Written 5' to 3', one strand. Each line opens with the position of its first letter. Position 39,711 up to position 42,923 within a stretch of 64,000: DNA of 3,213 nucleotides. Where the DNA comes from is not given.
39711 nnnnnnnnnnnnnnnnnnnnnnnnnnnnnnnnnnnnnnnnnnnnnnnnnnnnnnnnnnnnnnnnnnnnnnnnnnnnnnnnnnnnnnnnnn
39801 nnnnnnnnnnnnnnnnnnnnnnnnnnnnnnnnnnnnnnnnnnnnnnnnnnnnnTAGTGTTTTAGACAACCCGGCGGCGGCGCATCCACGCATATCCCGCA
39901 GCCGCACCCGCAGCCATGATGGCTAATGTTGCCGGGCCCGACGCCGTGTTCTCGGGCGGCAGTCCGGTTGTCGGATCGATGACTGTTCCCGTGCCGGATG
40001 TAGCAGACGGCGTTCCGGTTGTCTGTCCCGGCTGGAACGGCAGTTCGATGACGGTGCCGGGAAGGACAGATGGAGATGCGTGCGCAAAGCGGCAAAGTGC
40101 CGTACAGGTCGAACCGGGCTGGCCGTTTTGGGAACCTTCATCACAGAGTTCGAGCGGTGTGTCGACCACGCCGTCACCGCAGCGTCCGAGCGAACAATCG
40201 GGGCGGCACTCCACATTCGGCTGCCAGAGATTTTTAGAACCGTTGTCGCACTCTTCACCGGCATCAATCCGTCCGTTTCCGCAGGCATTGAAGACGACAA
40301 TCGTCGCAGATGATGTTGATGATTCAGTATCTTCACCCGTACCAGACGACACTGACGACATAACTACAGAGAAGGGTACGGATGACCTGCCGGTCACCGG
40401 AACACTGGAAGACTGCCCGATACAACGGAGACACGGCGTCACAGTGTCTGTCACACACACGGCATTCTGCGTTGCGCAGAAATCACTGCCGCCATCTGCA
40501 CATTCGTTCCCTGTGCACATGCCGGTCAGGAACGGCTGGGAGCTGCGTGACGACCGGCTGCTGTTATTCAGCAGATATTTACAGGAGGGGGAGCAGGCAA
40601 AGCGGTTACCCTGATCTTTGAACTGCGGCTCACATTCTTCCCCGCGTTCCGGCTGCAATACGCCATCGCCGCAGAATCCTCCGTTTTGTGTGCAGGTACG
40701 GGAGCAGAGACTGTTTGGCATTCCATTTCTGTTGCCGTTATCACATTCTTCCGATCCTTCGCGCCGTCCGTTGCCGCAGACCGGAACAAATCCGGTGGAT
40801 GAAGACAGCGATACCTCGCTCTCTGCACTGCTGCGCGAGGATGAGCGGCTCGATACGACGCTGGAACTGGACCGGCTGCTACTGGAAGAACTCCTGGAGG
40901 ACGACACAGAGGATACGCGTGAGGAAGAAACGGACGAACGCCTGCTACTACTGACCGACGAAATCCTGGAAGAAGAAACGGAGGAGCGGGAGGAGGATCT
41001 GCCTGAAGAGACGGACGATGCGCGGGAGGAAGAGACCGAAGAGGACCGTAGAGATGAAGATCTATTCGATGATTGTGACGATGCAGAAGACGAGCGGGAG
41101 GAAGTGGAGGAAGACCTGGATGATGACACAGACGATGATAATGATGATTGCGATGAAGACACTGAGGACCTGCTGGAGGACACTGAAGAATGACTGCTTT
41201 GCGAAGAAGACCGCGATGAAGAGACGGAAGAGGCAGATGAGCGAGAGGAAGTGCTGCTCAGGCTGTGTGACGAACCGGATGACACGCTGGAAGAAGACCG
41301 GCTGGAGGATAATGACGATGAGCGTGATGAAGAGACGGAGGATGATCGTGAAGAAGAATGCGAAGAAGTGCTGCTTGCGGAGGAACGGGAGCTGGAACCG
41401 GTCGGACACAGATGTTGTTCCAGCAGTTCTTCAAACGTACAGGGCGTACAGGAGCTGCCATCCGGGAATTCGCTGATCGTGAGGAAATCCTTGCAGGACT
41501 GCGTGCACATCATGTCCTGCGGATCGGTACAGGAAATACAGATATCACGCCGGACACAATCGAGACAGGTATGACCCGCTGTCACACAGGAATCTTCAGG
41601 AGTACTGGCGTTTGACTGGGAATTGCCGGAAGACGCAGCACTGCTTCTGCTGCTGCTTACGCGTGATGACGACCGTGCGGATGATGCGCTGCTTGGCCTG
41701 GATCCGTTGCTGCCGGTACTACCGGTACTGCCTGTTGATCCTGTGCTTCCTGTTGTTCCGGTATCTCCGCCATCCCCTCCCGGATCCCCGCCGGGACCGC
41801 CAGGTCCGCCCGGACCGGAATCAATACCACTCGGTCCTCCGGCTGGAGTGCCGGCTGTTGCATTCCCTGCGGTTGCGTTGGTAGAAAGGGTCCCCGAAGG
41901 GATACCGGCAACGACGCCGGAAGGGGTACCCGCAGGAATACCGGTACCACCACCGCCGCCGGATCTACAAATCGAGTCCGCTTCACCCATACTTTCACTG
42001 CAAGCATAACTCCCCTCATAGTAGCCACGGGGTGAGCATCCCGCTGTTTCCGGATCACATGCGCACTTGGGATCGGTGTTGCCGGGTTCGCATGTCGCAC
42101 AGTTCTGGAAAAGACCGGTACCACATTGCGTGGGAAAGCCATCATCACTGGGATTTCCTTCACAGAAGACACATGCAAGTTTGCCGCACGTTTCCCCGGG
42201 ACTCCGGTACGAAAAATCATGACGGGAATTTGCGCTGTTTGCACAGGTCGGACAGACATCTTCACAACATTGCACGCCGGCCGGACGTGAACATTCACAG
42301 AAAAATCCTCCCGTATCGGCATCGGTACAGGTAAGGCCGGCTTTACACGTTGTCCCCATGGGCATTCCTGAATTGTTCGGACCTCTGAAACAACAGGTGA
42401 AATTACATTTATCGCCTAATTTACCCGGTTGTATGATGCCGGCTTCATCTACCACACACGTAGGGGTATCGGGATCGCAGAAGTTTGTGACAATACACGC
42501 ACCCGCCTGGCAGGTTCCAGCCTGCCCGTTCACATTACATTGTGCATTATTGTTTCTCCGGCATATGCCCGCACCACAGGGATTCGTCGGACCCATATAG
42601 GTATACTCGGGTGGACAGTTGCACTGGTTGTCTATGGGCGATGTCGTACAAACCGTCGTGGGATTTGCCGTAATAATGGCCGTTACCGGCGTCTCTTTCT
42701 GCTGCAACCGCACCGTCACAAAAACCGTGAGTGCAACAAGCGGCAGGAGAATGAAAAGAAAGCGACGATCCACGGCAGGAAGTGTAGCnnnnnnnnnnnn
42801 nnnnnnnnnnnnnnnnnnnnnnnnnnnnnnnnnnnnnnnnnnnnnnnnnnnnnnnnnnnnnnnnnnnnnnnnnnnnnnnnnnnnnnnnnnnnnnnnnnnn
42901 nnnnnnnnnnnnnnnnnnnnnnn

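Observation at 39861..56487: Five tandem, co-oriented giant Cys-rich/Ser-rich modular surface-protein paralogs (16.6 kb, about a quarter of the window)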

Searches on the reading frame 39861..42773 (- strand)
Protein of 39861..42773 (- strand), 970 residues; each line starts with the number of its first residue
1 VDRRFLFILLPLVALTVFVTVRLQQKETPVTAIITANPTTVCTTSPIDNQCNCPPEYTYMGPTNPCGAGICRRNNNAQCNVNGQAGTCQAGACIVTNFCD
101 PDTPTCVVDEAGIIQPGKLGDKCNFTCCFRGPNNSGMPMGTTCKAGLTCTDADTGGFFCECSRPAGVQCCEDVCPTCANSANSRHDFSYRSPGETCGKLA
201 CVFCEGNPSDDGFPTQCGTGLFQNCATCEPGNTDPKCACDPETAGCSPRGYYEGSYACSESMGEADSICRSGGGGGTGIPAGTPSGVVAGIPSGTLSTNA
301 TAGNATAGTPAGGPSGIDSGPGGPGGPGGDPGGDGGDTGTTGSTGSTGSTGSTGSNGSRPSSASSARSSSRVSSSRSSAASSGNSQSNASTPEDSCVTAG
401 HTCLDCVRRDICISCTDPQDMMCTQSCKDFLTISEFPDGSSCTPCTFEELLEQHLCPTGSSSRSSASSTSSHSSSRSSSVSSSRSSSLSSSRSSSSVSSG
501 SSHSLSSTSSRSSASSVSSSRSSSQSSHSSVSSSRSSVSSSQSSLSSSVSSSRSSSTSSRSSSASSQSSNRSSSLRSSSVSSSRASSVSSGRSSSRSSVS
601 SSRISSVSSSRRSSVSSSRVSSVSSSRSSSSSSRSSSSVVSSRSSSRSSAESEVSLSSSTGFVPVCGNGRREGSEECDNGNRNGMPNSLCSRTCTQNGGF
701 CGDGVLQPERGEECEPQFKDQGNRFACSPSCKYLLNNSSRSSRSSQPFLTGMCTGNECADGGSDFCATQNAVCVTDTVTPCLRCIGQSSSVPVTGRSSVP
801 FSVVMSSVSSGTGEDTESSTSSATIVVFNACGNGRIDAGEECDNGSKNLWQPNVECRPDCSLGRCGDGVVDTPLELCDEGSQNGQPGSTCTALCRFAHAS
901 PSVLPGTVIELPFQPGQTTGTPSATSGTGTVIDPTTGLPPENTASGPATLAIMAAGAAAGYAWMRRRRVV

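Call 3: search_protein_families(library=pfam, proteins=[window:39861-42773:-], max_evalue=0.1)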
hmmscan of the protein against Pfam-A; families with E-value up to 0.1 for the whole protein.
window:39861-42773:- (970 aa): 0 families

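Call 4: search_protein_families(library=ncbifam, proteins=[window:39861-42773:-], max_evalue=0.1)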
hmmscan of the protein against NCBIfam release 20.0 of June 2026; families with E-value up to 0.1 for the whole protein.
window:39861-42773:- (970 aa): 1 family
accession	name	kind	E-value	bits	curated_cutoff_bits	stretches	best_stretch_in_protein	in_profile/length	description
TIGR02232.1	myxo_disulf_rpt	repeat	0.00014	21.6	20.8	2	665-700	3-36/38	cysteine-rich acidic repeat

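Call 83: search_protein_families(library=phrogs, proteins=[window:39861-42773:-], max_evalue=0.001)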
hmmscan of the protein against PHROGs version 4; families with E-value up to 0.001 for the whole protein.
window:39861-42773:- (970 aa): 1 family
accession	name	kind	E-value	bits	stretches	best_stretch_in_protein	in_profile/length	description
phrog_5073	-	tail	1e-09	39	1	312-581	311-492/519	tail fiber protein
